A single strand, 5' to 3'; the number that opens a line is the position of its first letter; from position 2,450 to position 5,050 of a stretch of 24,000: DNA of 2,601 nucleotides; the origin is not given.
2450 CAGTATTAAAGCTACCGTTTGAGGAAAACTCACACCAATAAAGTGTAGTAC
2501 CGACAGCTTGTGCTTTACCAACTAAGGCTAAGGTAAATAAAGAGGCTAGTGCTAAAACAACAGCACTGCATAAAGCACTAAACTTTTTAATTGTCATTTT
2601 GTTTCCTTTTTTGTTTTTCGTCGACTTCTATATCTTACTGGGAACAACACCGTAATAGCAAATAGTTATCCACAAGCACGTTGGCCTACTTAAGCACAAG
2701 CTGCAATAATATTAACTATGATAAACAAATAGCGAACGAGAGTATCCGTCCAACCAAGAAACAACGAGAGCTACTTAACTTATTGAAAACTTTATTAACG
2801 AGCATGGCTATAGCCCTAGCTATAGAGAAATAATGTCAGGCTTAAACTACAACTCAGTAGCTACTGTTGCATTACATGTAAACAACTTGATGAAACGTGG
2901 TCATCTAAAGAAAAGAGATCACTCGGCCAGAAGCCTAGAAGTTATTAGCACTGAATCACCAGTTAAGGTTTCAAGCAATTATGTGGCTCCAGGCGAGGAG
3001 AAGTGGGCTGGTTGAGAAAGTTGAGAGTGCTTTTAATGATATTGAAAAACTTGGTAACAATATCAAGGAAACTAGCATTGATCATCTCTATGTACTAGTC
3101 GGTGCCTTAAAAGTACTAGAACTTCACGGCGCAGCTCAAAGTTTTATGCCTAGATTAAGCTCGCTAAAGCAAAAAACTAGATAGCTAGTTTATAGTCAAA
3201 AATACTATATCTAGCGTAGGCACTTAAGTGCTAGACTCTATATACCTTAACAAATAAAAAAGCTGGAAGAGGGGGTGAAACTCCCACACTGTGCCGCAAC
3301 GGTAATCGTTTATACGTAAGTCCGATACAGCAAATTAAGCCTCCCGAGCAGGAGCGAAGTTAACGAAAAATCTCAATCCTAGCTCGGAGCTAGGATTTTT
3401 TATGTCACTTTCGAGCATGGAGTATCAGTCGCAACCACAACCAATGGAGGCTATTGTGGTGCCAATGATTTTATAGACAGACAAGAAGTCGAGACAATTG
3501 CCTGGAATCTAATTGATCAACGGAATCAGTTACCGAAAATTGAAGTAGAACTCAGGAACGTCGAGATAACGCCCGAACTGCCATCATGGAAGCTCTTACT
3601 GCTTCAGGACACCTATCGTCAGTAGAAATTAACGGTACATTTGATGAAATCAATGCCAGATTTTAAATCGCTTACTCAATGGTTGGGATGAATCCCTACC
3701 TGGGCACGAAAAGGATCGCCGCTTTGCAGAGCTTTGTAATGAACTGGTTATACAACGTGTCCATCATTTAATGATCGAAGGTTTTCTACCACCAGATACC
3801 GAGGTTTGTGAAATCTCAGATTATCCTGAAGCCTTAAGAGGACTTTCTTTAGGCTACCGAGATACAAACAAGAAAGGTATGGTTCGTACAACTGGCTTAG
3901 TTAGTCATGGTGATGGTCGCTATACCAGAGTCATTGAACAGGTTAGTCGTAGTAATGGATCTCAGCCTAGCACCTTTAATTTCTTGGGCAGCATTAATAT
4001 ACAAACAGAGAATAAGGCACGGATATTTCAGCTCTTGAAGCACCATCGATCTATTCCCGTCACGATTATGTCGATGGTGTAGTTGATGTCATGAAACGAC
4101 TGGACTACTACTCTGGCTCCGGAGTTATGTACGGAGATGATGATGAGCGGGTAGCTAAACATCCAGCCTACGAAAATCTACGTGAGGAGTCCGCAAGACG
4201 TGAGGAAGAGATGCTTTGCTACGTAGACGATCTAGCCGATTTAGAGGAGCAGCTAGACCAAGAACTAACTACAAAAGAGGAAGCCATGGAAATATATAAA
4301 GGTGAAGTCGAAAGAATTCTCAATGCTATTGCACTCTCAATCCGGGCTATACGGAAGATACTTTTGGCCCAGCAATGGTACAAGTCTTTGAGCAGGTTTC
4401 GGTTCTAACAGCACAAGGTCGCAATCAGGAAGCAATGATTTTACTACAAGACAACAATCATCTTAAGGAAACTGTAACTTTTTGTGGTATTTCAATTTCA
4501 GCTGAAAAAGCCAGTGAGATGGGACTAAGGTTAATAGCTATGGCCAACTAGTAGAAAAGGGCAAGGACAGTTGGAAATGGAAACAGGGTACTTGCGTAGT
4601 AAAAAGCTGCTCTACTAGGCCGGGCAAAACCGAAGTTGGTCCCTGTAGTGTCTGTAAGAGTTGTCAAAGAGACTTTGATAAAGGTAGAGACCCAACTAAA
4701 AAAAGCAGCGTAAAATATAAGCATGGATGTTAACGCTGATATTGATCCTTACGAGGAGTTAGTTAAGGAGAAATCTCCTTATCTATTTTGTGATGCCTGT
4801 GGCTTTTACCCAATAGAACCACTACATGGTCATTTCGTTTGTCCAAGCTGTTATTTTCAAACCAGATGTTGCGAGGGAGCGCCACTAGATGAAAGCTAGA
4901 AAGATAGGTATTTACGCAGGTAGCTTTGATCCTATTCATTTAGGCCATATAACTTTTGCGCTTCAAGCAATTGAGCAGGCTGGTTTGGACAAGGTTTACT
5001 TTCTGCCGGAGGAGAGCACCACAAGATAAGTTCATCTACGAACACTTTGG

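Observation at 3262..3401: Cobalamin-riboswitch-like leader with terminator/antiterminator switch in a CPR-like genome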

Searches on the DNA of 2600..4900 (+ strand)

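Call 4: search_rna_families(source=window, start=3100, end=3550, threshold=evalue, max_evalue=10, show_alignments=6)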
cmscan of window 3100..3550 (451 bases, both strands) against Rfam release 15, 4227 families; matches with E-value up to 10: 3.
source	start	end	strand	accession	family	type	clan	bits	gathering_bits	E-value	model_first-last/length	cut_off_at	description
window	3247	3338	+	RF01689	AdoCbl-II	Cis-reg; riboswitch;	CL00101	28.5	36.5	0.00012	1-81/81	no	AdoCbl-II (Cobalamin/B12) riboswitch aptamer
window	3354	3406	+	RF01222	sn2417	Gene; snRNA; snoRNA; CD-box;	-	14.2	80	2.4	1-123/123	no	Small nucleolar RNA sn2417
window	3166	3235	+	RF01477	rli43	Gene; sRNA;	-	14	100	0.49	92-170/255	no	Listeria sRNA rli43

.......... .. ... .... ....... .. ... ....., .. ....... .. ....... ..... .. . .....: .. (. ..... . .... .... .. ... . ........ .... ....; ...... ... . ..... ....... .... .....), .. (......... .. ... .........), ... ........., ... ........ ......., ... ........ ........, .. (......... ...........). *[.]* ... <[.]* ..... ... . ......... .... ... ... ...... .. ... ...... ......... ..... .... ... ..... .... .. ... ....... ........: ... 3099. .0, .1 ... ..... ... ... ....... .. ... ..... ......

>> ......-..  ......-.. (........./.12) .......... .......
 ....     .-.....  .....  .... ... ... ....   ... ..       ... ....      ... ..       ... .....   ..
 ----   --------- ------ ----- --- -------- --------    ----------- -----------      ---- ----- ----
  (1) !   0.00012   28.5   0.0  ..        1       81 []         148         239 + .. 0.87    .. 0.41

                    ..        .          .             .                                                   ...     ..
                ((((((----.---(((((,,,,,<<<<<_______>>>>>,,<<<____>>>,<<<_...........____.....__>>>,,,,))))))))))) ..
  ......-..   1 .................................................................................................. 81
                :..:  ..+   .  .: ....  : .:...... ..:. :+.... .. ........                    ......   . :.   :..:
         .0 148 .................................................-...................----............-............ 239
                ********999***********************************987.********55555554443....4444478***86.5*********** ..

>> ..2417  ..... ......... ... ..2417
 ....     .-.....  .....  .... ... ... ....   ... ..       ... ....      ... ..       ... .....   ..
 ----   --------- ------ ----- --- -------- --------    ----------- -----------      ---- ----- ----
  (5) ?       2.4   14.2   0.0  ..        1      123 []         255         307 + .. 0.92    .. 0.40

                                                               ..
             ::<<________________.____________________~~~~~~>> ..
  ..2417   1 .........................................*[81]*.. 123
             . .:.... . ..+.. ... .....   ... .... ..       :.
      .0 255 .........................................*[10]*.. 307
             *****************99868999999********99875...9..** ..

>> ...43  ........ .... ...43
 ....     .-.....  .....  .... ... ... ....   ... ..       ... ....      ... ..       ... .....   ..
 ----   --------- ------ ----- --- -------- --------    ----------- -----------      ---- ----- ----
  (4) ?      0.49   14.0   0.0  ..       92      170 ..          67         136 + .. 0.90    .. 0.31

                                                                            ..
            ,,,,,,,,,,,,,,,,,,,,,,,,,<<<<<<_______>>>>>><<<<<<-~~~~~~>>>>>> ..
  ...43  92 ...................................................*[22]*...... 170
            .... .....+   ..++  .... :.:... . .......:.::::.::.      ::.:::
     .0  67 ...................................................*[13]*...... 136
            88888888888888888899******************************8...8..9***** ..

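Call 11: search_dna_similar(query=window:2600-4900:+, collection=phages, mode=distant)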
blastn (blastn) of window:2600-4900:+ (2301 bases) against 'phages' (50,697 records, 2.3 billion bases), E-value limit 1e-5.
No match.

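Call 45: build_rna_model(alignment_id=A3, structure=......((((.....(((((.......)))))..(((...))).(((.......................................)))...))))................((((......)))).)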
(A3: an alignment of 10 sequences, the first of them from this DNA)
Model R1 built from alignment A3 (10 sequences, 127 columns); structure: as given.
model positions 104; base pairs 19; branch points 3; effective number of sequences 1.78; information 0.59 bits per position. Calibrated on 0.2 Mb of random sequence (short: E-values are rough).
structure used (alignment columns):
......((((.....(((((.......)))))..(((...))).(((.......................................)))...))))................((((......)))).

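Call 47: search_with_rna_model(model_id=R1, sources=[window, L001, L002, L003, L004, L005, L006, L007, L008, L009, L010, L011, L012, L013, L014, L015, L016, L017, L018, L019, L020, L021], max_evalue=0.01, make_alignment=true)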
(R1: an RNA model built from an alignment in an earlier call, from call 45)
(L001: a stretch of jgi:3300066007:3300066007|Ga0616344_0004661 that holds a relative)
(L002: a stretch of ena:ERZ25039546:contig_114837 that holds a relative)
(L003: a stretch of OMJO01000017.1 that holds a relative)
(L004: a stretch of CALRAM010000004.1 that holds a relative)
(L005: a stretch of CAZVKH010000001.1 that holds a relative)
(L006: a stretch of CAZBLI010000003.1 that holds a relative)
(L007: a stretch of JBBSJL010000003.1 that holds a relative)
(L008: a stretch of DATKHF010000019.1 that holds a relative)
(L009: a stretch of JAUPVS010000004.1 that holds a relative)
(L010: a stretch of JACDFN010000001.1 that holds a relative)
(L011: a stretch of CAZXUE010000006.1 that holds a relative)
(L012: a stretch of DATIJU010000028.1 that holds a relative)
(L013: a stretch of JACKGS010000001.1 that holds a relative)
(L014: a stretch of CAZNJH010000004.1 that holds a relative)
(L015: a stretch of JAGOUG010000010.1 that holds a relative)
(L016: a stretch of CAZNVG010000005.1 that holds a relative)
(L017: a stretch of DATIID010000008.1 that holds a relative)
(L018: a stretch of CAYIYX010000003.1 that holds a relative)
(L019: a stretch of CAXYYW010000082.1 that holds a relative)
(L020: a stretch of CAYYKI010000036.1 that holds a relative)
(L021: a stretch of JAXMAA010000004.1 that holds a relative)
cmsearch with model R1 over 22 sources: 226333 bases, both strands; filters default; matches with E-value up to 0.01: 23.
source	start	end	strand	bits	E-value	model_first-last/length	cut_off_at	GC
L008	4648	4753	+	102.2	9.8e-22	1-104/104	no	0.5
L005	4673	4772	+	99.9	3.5e-21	1-104/104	no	0.48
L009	4674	4773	+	99.1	5.4e-21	1-104/104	no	0.5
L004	4651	4760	+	98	9.9e-21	1-104/104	no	0.48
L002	983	1082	+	97.1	1.6e-20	1-104/104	no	0.5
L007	4670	4766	+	93.4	1.2e-19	1-104/104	no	0.46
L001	379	498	+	92.6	1.8e-19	1-104/104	no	0.48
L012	4660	4770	+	91.6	3.2e-19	1-104/104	no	0.43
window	3256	3355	+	91.5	3.4e-19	1-104/104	no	0.5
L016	4631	4742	+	90.7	5.3e-19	1-104/104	no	0.48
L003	4686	4768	+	79.1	3e-16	1-104/104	no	0.53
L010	4573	4767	+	73.2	7.3e-15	1-104/104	no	0.48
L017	4692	4776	+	70.3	3.5e-14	1-104/104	no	0.48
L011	4584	4677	+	63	1.9e-12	1-104/104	no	0.49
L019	1175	1300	+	59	1.7e-11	1-104/104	no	0.54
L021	4585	4677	+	58.6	2.1e-11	1-104/104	no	0.49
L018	3344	3470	+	53.2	4.1e-10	1-104/104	no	0.54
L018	4525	4630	+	48.1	6.5e-09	1-104/104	no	0.56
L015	4597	4724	+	47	1.2e-08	1-104/104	no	0.48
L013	2629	2755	+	45.2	3.2e-08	1-104/104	no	0.44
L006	4469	4556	+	44.9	3.9e-08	1-104/104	no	0.51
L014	4545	4659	+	42.4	1.5e-07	1-104/104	no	0.49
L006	4655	4726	+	23.1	0.0056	1-104/104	no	0.44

Alignment A4: 23 matches aligned to the model, 254 columns, each read 5' to 3' on its own strand. Consensus structure (alignment columns), stored with it:
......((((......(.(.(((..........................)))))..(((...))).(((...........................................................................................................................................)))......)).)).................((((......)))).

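Call 49: search_with_rna_model(model_id=R1, sources=[L022, L023, L024, L025, L026, L027, L028, L029, L030, L031, L032, L033, L034, L035, L036, L037, L038, L039, L040, L041, L042, L043, L044, L045, L046, L047, L048, L049, L050, L051, L052, L053, L054, L055, L056, L057, L058, L059, L060, L061, L062, L063, L064, L065, L066, L067, L068, L069, L070, L071, L072, L073, L074, L075, L076, L077, L078, L079, L080, L081, L082, L083, L084, L085, L086, L087, L088, L089, L090, L091, L092, L093, L094, L095, L096, L097, L098, L099, L100, L101], max_evalue=0.01, make_alignment=false)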
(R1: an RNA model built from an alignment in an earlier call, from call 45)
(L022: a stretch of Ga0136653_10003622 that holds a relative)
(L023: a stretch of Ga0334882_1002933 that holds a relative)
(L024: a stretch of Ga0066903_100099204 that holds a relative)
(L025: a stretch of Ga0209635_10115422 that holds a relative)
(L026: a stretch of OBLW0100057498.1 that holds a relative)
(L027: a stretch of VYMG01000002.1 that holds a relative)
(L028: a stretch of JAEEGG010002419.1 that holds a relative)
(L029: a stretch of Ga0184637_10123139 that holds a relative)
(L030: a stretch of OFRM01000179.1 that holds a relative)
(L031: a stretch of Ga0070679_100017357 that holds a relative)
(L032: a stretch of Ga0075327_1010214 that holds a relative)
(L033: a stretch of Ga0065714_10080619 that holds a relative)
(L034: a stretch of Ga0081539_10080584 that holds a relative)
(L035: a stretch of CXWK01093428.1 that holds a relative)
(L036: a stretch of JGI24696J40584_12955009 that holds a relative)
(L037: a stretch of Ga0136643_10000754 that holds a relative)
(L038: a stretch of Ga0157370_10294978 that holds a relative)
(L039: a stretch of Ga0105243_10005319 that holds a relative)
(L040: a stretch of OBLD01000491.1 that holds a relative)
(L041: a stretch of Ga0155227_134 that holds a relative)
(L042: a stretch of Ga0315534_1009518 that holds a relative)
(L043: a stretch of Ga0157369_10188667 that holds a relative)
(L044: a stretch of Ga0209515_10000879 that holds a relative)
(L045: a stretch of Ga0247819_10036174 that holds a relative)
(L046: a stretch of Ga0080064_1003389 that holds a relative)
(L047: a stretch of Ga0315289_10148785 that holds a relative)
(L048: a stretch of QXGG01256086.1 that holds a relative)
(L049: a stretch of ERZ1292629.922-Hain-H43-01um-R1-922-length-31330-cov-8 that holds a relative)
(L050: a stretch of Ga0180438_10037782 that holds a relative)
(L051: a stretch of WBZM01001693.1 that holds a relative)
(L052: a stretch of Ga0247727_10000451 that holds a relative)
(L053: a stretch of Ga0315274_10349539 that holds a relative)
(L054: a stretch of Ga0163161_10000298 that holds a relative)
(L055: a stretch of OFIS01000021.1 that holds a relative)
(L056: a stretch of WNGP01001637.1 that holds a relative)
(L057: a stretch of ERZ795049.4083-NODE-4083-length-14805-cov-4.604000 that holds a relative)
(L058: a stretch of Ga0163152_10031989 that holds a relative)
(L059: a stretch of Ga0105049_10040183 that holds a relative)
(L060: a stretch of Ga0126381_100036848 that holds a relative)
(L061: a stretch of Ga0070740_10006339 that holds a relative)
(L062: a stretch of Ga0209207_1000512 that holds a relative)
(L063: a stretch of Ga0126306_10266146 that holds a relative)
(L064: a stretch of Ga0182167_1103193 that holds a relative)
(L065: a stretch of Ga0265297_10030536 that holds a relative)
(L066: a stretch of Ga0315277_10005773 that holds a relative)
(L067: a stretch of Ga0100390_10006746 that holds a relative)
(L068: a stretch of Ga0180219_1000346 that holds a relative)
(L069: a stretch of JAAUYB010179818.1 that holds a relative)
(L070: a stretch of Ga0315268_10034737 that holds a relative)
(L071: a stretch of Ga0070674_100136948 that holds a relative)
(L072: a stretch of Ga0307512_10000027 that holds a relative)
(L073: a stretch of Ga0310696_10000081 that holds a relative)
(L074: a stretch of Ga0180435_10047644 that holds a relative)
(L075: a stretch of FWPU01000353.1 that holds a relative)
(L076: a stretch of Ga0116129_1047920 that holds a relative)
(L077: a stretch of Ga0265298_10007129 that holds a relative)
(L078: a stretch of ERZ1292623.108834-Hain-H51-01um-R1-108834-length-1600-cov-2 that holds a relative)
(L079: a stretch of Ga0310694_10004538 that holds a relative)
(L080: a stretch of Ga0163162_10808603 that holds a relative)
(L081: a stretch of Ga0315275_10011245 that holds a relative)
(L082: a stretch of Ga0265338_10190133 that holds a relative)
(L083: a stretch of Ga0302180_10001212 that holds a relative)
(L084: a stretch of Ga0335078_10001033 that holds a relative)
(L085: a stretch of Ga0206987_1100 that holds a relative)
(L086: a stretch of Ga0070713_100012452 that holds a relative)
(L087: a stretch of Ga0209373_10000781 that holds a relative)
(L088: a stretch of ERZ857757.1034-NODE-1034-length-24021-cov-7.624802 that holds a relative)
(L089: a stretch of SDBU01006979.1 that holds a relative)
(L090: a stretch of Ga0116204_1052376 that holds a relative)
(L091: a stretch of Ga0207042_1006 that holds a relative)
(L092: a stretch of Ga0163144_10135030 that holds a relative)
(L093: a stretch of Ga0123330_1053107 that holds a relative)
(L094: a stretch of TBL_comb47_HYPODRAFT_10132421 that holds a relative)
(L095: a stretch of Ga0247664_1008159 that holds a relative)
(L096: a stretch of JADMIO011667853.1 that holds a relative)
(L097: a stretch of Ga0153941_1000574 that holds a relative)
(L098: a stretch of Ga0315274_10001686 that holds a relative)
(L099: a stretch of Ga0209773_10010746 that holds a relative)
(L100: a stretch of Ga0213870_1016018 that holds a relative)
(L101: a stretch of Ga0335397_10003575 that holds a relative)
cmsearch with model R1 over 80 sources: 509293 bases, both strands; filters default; matches with E-value up to 0.01: 36.
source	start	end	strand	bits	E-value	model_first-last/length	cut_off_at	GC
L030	2525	2653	+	83.5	6.1e-17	1-104/104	no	0.5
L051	5732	5828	+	82.8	8.6e-17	1-104/104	no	0.53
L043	2082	2167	-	69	1.7e-13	16-104/104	5'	0.55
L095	1814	1924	-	65.2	1.3e-12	1-104/104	no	0.55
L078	132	263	-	65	1.4e-12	1-104/104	no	0.52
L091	1285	1388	-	64.9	1.5e-12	1-104/104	no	0.58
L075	6894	7028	-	63.1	4e-12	1-104/104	no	0.43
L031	6862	6964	-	60.4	1.8e-11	1-104/104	no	0.51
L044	5077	5179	-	59.8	2.6e-11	1-104/104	no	0.56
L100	756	840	+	59.5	2.9e-11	1-104/104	no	0.53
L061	5931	6041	+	56.7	1.4e-10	1-104/104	no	0.52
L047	250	337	+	55.9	2.1e-10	1-104/104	no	0.47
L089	8529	8618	+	54.6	4.2e-10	1-104/104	no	0.46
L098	582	700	+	53.8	6.6e-10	1-104/104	no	0.55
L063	1063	1164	-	52.7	1.2e-09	1-104/104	no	0.46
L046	10874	10960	-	49.9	5.5e-09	1-104/104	no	0.46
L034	1602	1709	+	49.6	6.4e-09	1-104/104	no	0.44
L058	3938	4043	-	47.1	2.5e-08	1-104/104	no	0.49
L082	139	285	-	47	2.8e-08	1-104/104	no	0.44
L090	939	1053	-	45.7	5.4e-08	1-104/104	no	0.38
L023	4694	4799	-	45.2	7.4e-08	1-104/104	no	0.54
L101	1518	1617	-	43.1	2.3e-07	1-104/104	no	0.48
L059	367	468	+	41.4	5.8e-07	1-104/104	no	0.44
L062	2967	3033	+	40.6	9e-07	10-76/104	no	0.61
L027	5770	5874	+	40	1.2e-06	1-104/104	no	0.56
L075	7847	7937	-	40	1.2e-06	1-104/104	no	0.47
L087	2911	3034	-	39.8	1.4e-06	1-104/104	no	0.4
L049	3685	3836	+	39.7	1.4e-06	1-104/104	no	0.5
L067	6544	6671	-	38.5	2.7e-06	1-104/104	no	0.52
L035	1142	1226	-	38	3.7e-06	1-104/104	no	0.55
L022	5270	5329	+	37.2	5.7e-06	11-75/104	no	0.63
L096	1217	1290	-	36.4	9e-06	8-78/104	no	0.69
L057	13764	13880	+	33.3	4.8e-05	1-104/104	no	0.36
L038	638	784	-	30.3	0.00025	1-104/104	no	0.61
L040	3467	3561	-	24.9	0.0048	1-104/104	no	0.38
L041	221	322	-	24.4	0.0061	8-78/104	no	0.41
